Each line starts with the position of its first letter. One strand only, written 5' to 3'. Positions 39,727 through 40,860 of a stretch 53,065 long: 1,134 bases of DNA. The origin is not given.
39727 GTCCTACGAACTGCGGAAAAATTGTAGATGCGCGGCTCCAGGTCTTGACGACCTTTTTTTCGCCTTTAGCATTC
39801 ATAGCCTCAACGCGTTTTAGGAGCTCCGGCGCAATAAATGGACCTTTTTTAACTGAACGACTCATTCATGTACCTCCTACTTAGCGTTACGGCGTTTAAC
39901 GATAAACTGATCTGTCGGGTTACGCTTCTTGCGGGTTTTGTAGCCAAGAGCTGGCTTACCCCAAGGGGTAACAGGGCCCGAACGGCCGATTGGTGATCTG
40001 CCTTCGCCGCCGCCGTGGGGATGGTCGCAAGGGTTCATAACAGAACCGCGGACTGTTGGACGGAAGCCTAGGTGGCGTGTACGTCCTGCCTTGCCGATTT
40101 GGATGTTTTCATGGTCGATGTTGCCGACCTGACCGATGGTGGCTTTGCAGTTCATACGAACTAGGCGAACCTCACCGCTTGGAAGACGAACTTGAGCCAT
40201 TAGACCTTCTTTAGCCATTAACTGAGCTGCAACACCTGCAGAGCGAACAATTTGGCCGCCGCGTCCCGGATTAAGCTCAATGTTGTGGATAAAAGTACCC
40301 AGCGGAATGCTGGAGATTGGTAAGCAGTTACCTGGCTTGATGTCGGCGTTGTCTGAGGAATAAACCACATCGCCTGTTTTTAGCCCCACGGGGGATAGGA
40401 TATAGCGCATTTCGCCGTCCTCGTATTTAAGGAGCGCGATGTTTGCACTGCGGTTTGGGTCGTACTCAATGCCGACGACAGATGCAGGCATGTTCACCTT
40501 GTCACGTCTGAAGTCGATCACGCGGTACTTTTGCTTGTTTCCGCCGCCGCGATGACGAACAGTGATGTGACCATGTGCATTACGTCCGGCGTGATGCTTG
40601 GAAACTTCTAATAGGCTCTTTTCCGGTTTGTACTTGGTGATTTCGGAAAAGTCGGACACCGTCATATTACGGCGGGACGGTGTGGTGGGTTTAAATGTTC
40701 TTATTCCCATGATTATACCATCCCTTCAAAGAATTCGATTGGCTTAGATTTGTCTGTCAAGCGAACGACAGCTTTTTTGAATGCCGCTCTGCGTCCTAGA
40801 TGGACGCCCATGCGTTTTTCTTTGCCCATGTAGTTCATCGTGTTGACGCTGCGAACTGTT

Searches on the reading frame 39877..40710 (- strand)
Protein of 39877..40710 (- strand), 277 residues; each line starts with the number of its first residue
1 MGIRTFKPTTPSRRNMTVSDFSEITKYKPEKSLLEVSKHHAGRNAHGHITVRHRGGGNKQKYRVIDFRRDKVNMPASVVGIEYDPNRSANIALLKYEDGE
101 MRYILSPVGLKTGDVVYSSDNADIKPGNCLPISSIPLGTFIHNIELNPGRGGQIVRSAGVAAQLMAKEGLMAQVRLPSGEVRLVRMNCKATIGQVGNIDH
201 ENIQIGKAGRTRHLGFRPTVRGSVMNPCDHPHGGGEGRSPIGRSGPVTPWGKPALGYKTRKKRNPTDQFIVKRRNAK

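Call 91: list_cluster_members(proteins=[window:39877-40710:-, window:39590-39865:-, window:40713-41003:-, window:41000-41626:-, window:46736-48604:-, window:49732-50523:-, window:44654-46516:-, window:44654-46486:-])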
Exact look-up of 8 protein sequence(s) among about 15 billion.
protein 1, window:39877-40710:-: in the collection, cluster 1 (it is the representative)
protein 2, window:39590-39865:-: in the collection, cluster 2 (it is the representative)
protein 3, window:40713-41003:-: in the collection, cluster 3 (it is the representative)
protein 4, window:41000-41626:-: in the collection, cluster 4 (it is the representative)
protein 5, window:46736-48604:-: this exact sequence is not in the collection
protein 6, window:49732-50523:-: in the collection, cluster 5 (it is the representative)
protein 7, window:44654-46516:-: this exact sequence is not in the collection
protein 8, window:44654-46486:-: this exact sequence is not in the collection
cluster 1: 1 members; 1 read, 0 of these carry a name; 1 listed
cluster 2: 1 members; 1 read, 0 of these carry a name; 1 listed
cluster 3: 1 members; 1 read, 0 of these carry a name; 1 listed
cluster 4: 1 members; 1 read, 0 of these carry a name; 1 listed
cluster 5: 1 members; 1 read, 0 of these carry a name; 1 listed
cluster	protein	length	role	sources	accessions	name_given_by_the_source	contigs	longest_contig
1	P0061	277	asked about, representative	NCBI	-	-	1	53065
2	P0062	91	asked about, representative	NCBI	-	-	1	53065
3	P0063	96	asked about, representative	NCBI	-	-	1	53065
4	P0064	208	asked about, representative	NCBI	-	-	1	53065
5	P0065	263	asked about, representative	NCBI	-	-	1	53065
